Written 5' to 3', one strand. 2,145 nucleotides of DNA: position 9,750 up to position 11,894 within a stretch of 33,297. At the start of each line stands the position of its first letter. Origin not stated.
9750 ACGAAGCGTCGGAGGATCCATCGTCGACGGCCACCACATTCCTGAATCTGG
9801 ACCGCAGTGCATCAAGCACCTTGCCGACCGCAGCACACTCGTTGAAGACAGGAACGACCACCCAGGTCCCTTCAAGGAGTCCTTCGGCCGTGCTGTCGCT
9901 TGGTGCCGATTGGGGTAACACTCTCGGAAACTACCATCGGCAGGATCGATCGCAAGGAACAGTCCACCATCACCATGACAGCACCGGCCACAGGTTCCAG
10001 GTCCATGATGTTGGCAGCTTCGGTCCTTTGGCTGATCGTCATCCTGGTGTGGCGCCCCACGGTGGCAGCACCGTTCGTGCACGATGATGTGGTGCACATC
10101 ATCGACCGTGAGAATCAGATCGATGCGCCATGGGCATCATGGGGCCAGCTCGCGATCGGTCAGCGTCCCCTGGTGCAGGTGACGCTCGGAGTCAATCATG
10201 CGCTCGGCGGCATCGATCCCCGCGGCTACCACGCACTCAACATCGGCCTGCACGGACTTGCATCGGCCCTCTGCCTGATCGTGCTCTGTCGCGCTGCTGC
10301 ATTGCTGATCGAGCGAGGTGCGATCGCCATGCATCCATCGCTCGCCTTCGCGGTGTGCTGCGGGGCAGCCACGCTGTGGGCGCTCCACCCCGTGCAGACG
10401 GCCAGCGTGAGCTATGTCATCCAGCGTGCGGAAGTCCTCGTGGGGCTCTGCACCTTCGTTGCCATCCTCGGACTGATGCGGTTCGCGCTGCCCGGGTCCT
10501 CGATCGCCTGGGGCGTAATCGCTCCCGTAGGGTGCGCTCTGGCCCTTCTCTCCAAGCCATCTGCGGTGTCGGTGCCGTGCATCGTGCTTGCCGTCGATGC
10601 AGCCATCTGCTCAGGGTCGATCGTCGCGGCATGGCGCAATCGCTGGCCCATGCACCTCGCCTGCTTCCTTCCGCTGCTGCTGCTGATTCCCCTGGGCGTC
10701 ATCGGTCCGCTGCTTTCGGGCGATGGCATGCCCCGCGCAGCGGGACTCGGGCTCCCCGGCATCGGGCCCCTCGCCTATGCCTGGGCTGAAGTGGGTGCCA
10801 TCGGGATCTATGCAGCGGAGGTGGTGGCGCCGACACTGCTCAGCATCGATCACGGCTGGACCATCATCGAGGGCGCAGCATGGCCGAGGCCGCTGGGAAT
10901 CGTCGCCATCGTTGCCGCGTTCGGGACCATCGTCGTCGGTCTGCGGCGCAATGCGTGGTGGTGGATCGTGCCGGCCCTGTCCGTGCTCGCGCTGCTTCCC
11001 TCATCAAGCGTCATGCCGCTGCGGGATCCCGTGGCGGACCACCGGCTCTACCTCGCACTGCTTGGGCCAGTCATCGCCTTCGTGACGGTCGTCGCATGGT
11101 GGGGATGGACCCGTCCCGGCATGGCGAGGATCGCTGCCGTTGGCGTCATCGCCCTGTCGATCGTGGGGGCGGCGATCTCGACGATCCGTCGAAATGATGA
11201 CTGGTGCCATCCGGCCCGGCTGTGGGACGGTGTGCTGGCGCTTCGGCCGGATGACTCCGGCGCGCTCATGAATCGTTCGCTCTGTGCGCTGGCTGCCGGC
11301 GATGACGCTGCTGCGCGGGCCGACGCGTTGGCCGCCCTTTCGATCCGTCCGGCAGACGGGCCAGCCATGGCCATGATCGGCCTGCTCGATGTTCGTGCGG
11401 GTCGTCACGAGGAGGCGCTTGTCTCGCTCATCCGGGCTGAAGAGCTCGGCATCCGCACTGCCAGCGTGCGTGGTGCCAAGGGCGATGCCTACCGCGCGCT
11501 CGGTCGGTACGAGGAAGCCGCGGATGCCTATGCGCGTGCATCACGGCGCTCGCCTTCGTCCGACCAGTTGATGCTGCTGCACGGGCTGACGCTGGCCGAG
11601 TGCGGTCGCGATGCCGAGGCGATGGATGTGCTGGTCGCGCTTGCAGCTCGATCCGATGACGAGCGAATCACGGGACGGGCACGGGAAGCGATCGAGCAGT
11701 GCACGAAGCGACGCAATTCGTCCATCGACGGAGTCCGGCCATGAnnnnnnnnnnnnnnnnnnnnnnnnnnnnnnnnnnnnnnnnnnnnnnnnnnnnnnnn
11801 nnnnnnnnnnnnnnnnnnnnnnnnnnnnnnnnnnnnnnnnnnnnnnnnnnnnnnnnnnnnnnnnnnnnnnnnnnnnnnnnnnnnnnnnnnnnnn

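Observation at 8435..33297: Candidate undescribed surface system: lipid-carrier glycosylation and decoration island co-localised with three dockerin-tagged secreted proteins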

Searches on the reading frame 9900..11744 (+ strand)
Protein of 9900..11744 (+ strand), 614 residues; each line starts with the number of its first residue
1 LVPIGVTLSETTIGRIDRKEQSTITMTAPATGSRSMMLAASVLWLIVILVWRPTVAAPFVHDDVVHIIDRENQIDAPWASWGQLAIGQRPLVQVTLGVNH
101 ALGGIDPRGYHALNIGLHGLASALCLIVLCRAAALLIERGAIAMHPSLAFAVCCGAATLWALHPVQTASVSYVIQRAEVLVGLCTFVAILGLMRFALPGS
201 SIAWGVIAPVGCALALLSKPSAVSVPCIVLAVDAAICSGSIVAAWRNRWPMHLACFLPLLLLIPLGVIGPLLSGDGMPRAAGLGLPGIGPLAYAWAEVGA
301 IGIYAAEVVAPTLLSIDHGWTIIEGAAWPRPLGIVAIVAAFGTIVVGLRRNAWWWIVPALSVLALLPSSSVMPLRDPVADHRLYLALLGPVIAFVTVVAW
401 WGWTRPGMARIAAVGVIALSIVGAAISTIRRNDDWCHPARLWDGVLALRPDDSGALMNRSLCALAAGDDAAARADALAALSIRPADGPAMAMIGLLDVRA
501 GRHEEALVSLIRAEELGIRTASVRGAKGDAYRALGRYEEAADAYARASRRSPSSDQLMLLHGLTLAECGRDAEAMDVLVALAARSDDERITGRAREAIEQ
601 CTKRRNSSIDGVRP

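Call 9: search_protein_families(library=pfam, proteins=[window:9900-11744:+], max_evalue=0.01)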
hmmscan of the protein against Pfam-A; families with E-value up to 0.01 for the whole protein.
window:9900-11744:+ (614 aa): 10 families
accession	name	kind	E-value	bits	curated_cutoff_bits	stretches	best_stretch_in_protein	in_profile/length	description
PF13432.12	TPR_16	-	3.8e-09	37.3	32.7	3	526-585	2-62/65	Tetratricopeptide repeat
PF13181.12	TPR_8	-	1.8e-07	31.2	25.7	1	523-553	3-33/34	Tetratricopeptide repeat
PF07719.23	TPR_2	-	2.1e-07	31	27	1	526-552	6-32/34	Tetratricopeptide repeat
PF13414.12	TPR_11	-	5.4e-06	26.4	26.8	1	528-556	1-29/42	TPR repeat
PF00515.34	TPR_1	-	0.00027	21.1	27.8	1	527-552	7-32/34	Tetratricopeptide repeat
PF14559.12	TPR_19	-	0.00035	21.3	25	1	533-589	3-60/68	Tetratricopeptide repeat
PF13428.12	TPR_14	-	0.00077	20.4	23.5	1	526-560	6-40/44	Tetratricopeptide repeat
PF13424.12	TPR_12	-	0.0013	19.3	30.1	1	493-550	9-74/77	Tetratricopeptide repeat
PF13176.12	TPR_7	-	0.0014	19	27.9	1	526-553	4-33/36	Tetratricopeptide repeat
PF09976.15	TPR_21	-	0.0067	16.6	25.5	1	495-554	119-179/193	Tetratricopeptide repeat-like domain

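Call 11: search_protein_families(library=ncbifam, proteins=[window:9900-11744:+], max_evalue=0.01)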
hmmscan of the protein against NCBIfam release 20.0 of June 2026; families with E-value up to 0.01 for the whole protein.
window:9900-11744:+ (614 aa): 7 families
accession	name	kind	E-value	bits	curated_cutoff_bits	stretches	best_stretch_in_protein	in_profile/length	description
TIGR02917.1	PEP_TPR_lipo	equivalog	3.6e-08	31.8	312.2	1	445-580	627-761/899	XrtA/PEP-CTERM system TPR-repeat protein PrsT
TIGR03939.1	PGA_TPR_OMP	equivalog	9.9e-07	27.3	366.65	1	498-587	64-152/800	poly-beta-1,6 N-acetyl-D-glucosamine export porin PgaA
NF040959.1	MamA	equivalog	9.3e-05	22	200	0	477-516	163-202/204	magnetosome protein MamA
NF007468.0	PRK10049.1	equivalog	0.00014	20.2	1043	0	526-588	106-168/817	poly-beta-1,6 N-acetyl-D-glucosamine export porin PgaA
TIGR02552.1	LcrH_SycD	equivalog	0.00023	20.9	104.8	1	529-597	60-132/136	SycD/LcrH family type III secretion system chaperone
NF052415.1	T3SS_chap_SctY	equivalog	0.00088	19.8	70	1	478-546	31-102/106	type III secretion apparatus assembly chaperone SctY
NF011721.1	PRK15174.1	equivalog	0.0053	15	1200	1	464-578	257-375/656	Vi polysaccharide transport protein VexE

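Call 52: search_protein_families(library=pfam, proteins=[window:9975-11744:+], max_evalue=10)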
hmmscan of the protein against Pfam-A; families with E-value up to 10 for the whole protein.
window:9975-11744:+ (589 aa): 16 families
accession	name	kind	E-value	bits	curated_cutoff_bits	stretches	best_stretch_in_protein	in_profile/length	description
PF13432.12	TPR_16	-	3e-09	37.6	32.7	3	501-560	2-62/65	Tetratricopeptide repeat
PF13181.12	TPR_8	-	1.5e-07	31.5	25.7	1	498-528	3-33/34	Tetratricopeptide repeat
PF07719.23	TPR_2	-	1.9e-07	31.1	27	2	501-527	6-32/34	Tetratricopeptide repeat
PF13414.12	TPR_11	-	4.8e-06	26.6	26.8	1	503-531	1-29/42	TPR repeat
PF00515.34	TPR_1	-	0.00024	21.3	27.8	1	502-527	7-32/34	Tetratricopeptide repeat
PF14559.12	TPR_19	-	0.0003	21.5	25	1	508-564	3-60/68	Tetratricopeptide repeat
PF13428.12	TPR_14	-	0.00076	20.4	23.5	1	501-535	6-40/44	Tetratricopeptide repeat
PF13176.12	TPR_7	-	0.0012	19.2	27.9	1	501-528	4-33/36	Tetratricopeptide repeat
PF13424.12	TPR_12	-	0.0013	19.3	30.1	1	468-525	9-74/77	Tetratricopeptide repeat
PF09976.15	TPR_21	-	0.0064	16.7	25.5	1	470-529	119-179/193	Tetratricopeptide repeat-like domain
PF13429.12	TPR_15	-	0.0094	15.8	26.2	1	426-535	144-252/280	Tetratricopeptide repeat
PF13431.12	TPR_17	-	0.1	13.3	24.4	0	420-448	5-33/34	Tetratricopeptide repeat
PF03704.23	BTAD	-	0.18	12.6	22.1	1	483-563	49-129/146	Bacterial transcriptional activator domain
PF13174.12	TPR_6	-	0.2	12.8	26.3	1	503-529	7-33/33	Tetratricopeptide repeat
PF14561.12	TPR_20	-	0.2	12.5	25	1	445-487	5-47/90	Tetratricopeptide repeat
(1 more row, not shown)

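Call 54: find_related_loci(query=window:9975-11744:+, collection=metagenome_contigs, flank=10000)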
Query window:9975-11744:+ (589 aa) in metagenome_contigs; peptide patterns used: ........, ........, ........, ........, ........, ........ (x = any residue, [..] = any of these).
154 stretches matched a pattern; 3 encode a relative of the query (tblastn E <= 1e-3); 3 distinct loci.
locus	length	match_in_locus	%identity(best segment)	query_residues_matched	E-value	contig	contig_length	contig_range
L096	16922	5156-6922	99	1-589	0e+0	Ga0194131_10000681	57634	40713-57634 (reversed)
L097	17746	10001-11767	98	1-589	0e+0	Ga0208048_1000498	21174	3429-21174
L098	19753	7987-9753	91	1-589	0e+0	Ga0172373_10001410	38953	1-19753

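Call 55: find_homologous_proteins(query=window:9975-11744:+, max_evalue=0.00001)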
Query window:9975-11744:+ (589 aa): 115 proteins with E <= 0.00001 among 8000 candidates.
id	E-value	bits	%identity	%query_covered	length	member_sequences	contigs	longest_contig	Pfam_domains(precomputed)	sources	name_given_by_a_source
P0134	0.0e+0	1168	91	100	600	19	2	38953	PF14559.13,PF13414.13,PF13432.13,PF13181.13,PF07719.24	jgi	-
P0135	2.7e-219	748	63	97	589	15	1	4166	PF14559.13,PF13432.13,PF07719.24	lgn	-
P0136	3.0e-213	728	61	97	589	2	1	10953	PF14559.13,PF13414.13,PF13432.13,PF13181.13,PF07719.24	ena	-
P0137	8.7e-204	696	58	98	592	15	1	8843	PF07721.21,PF14559.13,PF13424.13,PF13432.13,PF07719.24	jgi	jgi:hypothetical protein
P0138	1.4e-179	616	54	96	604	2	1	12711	-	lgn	-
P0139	9.4e-177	607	54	96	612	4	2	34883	-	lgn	-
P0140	8.8e-96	340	41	92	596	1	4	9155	PF14559.13,PF13431.13,PF00515.35,PF13424.13,PF13176.13,PF13432.13,PF13428.13,PF13181.13,PF07719.24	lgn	-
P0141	3.6e-61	225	34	87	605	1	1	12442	PF13431.13,PF13176.13,PF13428.13,PF13374.13,PF07721.21,PF14559.13,PF24575.2,PF00515.35,PF12895.14,PF13424.13,PF13432.13,PF13181.13,PF07719.24,PF13174.13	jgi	jgi:tetratricopeptide (TPR) repeat protein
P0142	9.2e-47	178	33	81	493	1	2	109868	PF14559.13,PF13431.13,PF23914.2,PF13414.13,PF13371.13,PF00515.35,PF13424.13,PF13432.13,PF13181.13,PF07719.24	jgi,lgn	jgi:tetratricopeptide (TPR) repeat protein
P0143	3.6e-40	156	33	57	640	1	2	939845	PF13431.13,PF23914.2,PF13414.13,PF13176.13,PF13428.13,PF13374.13,PF07721.21,PF14559.13,PF13371.13,PF00515.35,PF12895.14,PF13424.13,PF13432.13,PF13181.13,PF07719.24,PF13174.13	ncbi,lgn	-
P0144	2.9e-38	150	30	86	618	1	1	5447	PF13431.13,PF23914.2,PF13414.13,PF13176.13,PF13428.13,PF14559.13,PF24575.2,PF13371.13,PF00515.35,PF12895.14,PF13424.13,PF13432.13,PF13181.13,PF07719.24,PF13174.13,PF13231.13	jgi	jgi:tetratricopeptide (TPR) repeat protein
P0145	7.1e-38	149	31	89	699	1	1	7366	PF03704.24,PF13431.13,PF23914.2,PF13414.13,PF13176.13,PF13428.13,PF13374.13,PF07721.21,PF14559.13,PF13371.13,PF00515.35,PF12895.14,PF13424.13,PF21033.5,PF13432.13,PF13429.13,PF13181.13,PF14561.13,PF07719.24,PF13174.13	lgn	-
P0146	1.7e-35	141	29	90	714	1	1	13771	PF03704.24,PF13431.13,PF23914.2,PF13414.13,PF13176.13,PF13428.13,PF13374.13,PF07721.21,PF14559.13,PF24575.2,PF13371.13,PF00515.35,PF12895.14,PF13424.13,PF21033.5,PF13432.13,PF13181.13,PF07719.24,PF13174.13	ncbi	-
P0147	1.3e-34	138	30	87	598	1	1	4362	PF13431.13,PF13414.13,PF13176.13,PF13428.13,PF13374.13,PF07721.21,PF14559.13,PF24575.2,PF13371.13,PF00515.35,PF12895.14,PF13424.13,PF21033.5,PF13432.13,PF13181.13,PF14561.13,PF07719.24,PF13174.13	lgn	-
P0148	1.5e-34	138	31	83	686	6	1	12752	PF14559.13,PF13431.13,PF13414.13,PF13371.13,PF00515.35,PF13424.13,PF13432.13,PF13428.13,PF13181.13,PF07719.24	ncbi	ncbi:MAG: tetratricopeptide repeat protein [Planctomycetia bacterium]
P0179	1.2e-12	65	28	79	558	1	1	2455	PF14559.13,PF13414.13,PF13371.13,PF08409.17,PF00515.35,PF13424.13,PF13432.13,PF13428.13,PF13181.13,PF07719.24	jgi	jgi:protein O-mannosyl-transferase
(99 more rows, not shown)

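Call 56: find_encoding_contigs(protein=P0139, flank=10000, max_places=1)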
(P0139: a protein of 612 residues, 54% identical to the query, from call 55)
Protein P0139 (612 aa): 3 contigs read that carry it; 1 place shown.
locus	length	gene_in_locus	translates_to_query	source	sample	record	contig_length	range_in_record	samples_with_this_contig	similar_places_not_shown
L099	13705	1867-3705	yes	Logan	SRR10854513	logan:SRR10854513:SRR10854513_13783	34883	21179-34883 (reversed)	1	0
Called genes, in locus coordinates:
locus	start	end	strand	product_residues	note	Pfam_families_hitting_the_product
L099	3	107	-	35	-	?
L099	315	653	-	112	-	-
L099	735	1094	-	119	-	PF10066:DUF2304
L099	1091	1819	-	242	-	PF00535:Glycos_transf_2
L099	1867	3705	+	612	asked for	-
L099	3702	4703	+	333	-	PF00535:Glycos_transf_2, PF13641:Glyco_tranf_2_3, PF10111:Glyco_tranf_2_2 (weak), PF13506:Glyco_transf_21, PF13632:Glyco_trans_2_3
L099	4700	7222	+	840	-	PF13428:TPR_14 (faint), PF13431:TPR_17 (faint), PF14559:TPR_19 (faint), PF00515:TPR_1 (faint), PF07719:TPR_2 (faint), PF13176:TPR_7 (faint), PF13432:TPR_16, PF13424:TPR_12, +1 more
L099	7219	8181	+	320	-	PF00535:Glycos_transf_2, PF13641:Glyco_tranf_2_3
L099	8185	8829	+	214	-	PF03567:Sulfotransfer_2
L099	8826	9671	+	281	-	-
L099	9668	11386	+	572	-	PF00664:ABC_membrane (weak), PF00005:ABC_tran, PF02463:SMC_N (faint)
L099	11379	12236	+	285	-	-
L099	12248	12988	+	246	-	PF13489:Methyltransf_23 (weak), PF08241:Methyltransf_11 (weak), PF08242:Methyltransf_12 (weak)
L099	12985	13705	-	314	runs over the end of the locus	PF00535:Glycos_transf_2, PF13641:Glyco_tranf_2_3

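Call 57: find_encoding_contigs(protein=P0136, flank=10000, max_places=1)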
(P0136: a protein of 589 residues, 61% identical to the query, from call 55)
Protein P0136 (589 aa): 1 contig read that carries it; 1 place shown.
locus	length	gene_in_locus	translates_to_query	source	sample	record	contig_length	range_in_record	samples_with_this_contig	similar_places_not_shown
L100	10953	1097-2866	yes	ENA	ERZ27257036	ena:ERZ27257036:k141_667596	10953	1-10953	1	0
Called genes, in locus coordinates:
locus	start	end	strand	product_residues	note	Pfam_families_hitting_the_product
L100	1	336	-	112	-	?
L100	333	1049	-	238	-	PF00535:Glycos_transf_2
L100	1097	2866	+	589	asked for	PF13414:TPR_11 (faint), PF13432:TPR_16 (faint), PF07719:TPR_2 (faint), PF13181:TPR_8 (faint), PF14559:TPR_19 (weak)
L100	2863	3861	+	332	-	PF00535:Glycos_transf_2, PF10111:Glyco_tranf_2_2, PF13641:Glyco_tranf_2_3, PF13506:Glyco_transf_21, PF13632:Glyco_trans_2_3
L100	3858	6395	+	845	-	PF13428:TPR_14 (faint), PF13432:TPR_16, PF14559:TPR_19 (faint), PF13424:TPR_12 (weak), PF13432:TPR_16 (weak), PF17874:TPR_MalT (weak), PF00515:TPR_1 (weak), PF07719:TPR_2 (weak), +3 more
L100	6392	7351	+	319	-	PF00535:Glycos_transf_2, PF13641:Glyco_tranf_2_3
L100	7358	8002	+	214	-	PF03567:Sulfotransfer_2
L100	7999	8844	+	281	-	PF00535:Glycos_transf_2 (weak)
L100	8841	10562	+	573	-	PF00664:ABC_membrane, PF00005:ABC_tran, PF02463:SMC_N (weak)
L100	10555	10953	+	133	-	?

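Call 59: find_encoding_contigs(protein=P0140, flank=10000, max_places=1)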
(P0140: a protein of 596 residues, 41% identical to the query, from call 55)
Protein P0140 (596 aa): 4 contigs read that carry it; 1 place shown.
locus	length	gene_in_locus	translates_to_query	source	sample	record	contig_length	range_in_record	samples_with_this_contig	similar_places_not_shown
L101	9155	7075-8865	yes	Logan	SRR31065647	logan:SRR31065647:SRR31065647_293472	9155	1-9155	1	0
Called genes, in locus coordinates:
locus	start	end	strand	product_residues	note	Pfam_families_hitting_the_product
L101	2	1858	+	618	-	?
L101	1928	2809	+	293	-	-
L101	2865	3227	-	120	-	-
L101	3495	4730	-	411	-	PF13439:Glyco_transf_4 (weak), PF13579:Glyco_trans_4_4, PF20706:GT4-conflict, PF00534:Glycos_transf_1, PF13692:Glyco_trans_1_4, PF13524:Glyco_trans_1_2 (weak)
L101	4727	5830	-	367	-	PF13506:Glyco_transf_21 (weak), PF00535:Glycos_transf_2, PF10111:Glyco_tranf_2_2, PF13641:Glyco_tranf_2_3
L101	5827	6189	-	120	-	PF10066:DUF2304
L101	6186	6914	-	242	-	PF00535:Glycos_transf_2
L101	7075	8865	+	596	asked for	PF13428:TPR_14 (faint), PF14559:TPR_19 (faint), PF13181:TPR_8 (faint), PF13431:TPR_17 (faint), PF13424:TPR_12 (weak), PF13432:TPR_16 (weak), PF00515:TPR_1 (weak), PF07719:TPR_2 (weak), +1 more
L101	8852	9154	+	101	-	?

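Call 60: find_encoding_contigs(protein=P0142, flank=10000, max_places=1)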
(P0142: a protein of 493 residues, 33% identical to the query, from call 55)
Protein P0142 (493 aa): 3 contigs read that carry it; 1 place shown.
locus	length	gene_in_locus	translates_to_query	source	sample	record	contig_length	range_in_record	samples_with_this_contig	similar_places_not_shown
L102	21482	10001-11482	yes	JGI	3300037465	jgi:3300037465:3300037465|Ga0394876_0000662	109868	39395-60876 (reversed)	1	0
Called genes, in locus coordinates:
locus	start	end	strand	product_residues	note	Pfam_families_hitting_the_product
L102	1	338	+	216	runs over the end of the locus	PF02441:Flavoprotein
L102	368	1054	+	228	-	PF04127:DFP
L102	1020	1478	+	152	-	PF07963:N_methyl, PF07596:SBP_bac_10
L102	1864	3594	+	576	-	PF07973:tRNA_SAD, PF00587:tRNA-synt_2b, PF03129:HGTP_anticodon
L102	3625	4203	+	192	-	PF05198:IF3_N, PF00707:IF3_C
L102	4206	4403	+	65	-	PF01632:Ribosomal_L35p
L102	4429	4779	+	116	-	PF00453:Ribosomal_L20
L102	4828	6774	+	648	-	PF00324:AA_permease, PF13520:AA_permease_2, PF00582:Usp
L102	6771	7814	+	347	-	PF02912:Phe_tRNA-synt_N, PF01409:tRNA-synt_2d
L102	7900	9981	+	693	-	PF03483:B3_4, PF03484:B5, PF17759:tRNA_synthFbeta, PF03147:FDX-ACB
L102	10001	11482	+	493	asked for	PF13371:TPR_9 (faint), PF13432:TPR_16 (weak), PF23914:TPR_CcmH_CycH (weak), PF13424:TPR_12 (faint), PF13431:TPR_17 (faint), PF13414:TPR_11, PF13432:TPR_16, PF14559:TPR_19, +3 more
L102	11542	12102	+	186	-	PF01583:APS_kinase, PF13238:AAA_18 (weak), PF13671:AAA_33 (weak)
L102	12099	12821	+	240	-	PF01507:PAPS_reduct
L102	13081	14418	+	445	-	PF05496:RuvB_N, PF13191:AAA_16 (faint), PF00004:AAA, PF07728:AAA_5 (faint), PF16193:AAA_assoc_2, PF12002:MgsA_C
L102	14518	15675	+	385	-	PF14306:PUA_2, PF01747:ATP-sulfurylase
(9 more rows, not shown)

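Call 76: predict_structure(alignment_id=A3)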
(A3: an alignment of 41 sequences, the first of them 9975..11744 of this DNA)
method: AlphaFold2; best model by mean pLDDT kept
length: 589 residues; sequences in the alignment: 41
mean_pLDDT: 91.6   pTM: 0.91
mean pLDDT of the five models: 91.6, 91.0, 91.0, 90.1, 89.9
residues with pLDDT >= 90: 473; 70-90: 81; 50-70: 17; < 50: 18
segments of 3 or more residues with pLDDT < 50: 1-4, 251-259, 585-589
pLDDT, mean of each block of 10 residues (from residue 1): 61 97 97 91 82 72 87 92 97 98 98 95 96 98 96 98 98 95 98 94 98 98 98 89 70 46 80 93 93 81 93 98 97 97 73 90 98 95 94 98 96 94 92 95 97 97 97 98 98 93 98 98 91 98 97 97 97 95 55
secondary structure, 60 per line:
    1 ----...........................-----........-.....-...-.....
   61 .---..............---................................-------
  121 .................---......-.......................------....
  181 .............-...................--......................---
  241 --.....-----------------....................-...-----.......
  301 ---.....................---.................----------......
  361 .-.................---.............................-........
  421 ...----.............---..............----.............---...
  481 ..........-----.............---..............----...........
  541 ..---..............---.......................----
elements in order: H5-31 H37-44 H46-50 H56-61 H65-78 H82-113 H121-137 H141-146 H148-170 H177-193 H195-213 H216-237 H243-247 H265-284 H294-300 H304-324 H328-344 H355-361 H363-379 H383-411 H413-423 H428-440 H444-457 H462-474 H478-490 H496-508 H512-525 H530-542 H546-559 H563-585

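Call 78: find_encoding_contigs(protein=P0141, flank=10000, max_places=1)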
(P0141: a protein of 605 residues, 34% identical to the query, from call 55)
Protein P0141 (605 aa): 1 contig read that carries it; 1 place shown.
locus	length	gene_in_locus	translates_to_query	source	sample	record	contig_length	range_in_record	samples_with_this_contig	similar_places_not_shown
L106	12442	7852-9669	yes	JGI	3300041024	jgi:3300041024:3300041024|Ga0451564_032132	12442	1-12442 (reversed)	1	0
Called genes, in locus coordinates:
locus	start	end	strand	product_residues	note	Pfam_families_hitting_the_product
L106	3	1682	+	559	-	?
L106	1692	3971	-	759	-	PF03781:FGE-sulfatase, PF07691:PA14, PF13088:BNR_2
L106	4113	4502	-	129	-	-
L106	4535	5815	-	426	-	PF13439:Glyco_transf_4, PF13579:Glyco_trans_4_4, PF20706:GT4-conflict, PF00534:Glycos_transf_1, PF13692:Glyco_trans_1_4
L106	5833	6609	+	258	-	PF13469:Sulfotransfer_3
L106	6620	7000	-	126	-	PF10066:DUF2304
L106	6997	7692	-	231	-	PF00535:Glycos_transf_2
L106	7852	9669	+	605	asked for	PF13428:TPR_14 (faint), PF13432:TPR_16 (weak), PF14559:TPR_19 (weak), PF14559:TPR_19 (weak), PF13432:TPR_16, PF13424:TPR_12, PF00515:TPR_1 (weak), PF07719:TPR_2 (weak), +8 more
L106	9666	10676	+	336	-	PF13641:Glyco_tranf_2_3, PF00535:Glycos_transf_2, PF10111:Glyco_tranf_2_2 (weak), PF13506:Glyco_transf_21 (weak), PF13632:Glyco_trans_2_3 (weak)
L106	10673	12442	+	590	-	?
